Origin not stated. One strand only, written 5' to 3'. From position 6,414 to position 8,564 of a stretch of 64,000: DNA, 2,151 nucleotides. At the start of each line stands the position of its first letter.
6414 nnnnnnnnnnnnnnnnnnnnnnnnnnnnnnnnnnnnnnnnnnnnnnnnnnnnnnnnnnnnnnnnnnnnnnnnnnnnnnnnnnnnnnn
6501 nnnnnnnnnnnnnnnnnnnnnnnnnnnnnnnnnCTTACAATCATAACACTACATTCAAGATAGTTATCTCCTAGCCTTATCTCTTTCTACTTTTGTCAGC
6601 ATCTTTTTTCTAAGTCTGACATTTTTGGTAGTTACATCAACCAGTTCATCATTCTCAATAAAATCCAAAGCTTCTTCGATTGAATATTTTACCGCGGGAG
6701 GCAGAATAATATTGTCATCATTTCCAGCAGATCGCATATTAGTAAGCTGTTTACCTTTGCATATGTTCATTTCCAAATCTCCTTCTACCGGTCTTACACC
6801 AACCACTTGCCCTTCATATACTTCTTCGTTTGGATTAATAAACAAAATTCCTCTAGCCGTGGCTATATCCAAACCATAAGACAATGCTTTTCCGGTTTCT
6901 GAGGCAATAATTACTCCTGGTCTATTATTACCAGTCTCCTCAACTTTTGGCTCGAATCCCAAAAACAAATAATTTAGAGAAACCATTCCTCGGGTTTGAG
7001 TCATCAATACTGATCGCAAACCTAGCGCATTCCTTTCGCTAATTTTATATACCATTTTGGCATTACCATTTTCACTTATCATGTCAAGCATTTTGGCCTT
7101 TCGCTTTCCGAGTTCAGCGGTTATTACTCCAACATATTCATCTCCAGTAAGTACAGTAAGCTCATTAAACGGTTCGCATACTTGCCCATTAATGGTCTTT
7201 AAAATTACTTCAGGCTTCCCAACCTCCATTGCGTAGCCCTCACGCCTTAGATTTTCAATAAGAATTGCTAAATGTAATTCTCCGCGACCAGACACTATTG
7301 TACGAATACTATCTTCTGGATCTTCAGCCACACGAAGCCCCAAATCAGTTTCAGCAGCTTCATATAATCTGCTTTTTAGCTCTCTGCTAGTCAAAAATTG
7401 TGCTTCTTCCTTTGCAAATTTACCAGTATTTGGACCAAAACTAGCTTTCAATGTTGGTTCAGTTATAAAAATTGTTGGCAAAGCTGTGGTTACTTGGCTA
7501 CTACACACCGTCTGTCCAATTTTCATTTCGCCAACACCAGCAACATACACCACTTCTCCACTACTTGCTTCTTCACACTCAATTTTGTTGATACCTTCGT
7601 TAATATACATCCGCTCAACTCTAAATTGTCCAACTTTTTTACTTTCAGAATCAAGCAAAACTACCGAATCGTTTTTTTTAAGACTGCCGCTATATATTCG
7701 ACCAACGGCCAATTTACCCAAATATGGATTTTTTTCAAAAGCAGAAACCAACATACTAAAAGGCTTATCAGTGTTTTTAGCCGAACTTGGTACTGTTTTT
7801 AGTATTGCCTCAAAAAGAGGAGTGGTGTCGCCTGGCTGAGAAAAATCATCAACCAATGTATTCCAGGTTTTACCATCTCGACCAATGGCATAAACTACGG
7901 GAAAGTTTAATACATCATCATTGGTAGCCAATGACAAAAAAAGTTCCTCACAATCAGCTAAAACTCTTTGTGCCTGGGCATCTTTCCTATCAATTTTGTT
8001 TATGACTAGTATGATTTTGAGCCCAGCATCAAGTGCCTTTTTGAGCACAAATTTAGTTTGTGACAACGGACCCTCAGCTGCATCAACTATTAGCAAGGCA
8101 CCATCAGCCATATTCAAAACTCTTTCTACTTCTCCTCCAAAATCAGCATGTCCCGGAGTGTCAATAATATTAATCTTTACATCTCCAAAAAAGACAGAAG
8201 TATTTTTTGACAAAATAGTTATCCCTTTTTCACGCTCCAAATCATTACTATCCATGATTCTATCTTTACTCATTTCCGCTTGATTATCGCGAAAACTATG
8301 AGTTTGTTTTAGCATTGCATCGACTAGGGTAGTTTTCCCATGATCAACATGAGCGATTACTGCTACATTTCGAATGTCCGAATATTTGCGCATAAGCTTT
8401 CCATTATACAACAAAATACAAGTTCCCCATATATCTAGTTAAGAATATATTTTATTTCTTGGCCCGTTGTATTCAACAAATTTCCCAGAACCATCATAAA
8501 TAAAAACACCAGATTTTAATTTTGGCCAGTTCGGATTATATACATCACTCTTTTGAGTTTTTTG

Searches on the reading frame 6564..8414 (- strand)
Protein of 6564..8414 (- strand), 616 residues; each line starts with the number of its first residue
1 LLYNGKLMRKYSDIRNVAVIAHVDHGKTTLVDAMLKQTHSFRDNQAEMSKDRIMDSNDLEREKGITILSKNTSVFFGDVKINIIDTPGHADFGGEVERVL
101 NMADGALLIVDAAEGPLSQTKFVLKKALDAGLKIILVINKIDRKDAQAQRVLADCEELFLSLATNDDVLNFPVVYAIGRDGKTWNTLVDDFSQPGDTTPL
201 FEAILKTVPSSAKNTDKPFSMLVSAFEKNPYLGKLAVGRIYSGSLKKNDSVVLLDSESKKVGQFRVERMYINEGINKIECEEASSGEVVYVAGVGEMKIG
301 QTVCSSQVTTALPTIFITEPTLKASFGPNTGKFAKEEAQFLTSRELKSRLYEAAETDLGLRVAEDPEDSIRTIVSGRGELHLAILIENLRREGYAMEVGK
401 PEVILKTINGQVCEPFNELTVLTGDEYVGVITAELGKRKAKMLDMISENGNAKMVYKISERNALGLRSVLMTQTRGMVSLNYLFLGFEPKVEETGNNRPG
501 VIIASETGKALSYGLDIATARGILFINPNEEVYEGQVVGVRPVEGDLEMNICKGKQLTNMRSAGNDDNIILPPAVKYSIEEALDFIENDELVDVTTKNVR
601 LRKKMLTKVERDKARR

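Call 53: search_protein_families(library=pfam, proteins=[window:6564-8414:-], max_evalue=0.01)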
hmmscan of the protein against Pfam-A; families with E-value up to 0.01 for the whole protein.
window:6564-8414:- (616 aa): 9 families
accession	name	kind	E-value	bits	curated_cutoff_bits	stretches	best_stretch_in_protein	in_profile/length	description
PF00009.33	GTP_EFTU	-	9.9e-54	182.2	26.5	1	13-190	2-181/188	Elongation factor Tu GTP binding domain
PF21018.2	BipA_C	-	1.7e-38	131.2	23.8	1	500-607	2-109/110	TypA/BipA C-terminal domain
PF00679.30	EFG_C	-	1.7e-13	50.8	27.9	1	412-489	2-80/89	Elongation factor G C-terminus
PF03144.31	GTP_EFTU_D2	-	6.4e-10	39.8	30.3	1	233-304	1-73/73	Elongation factor Tu domain 2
PF22042.2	EF-G_D2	-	1.5e-09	38.2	27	1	218-305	1-83/84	Elongation factor G domain 2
PF14492.12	EFG_III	-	3.5e-07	30.6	27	1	344-398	19-73/75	Elongation Factor G, domain III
PF01926.29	MMR_HSR1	-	9.2e-06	26.2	21.9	1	17-140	2-113/113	50S ribosome-binding GTPase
PF00735.24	Septin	-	0.0011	18.7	26.2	1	16-92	6-75/280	Septin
PF02421.24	FeoB_N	-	0.0059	16.6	27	0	64-188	32-153/156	Ferrous iron transport protein B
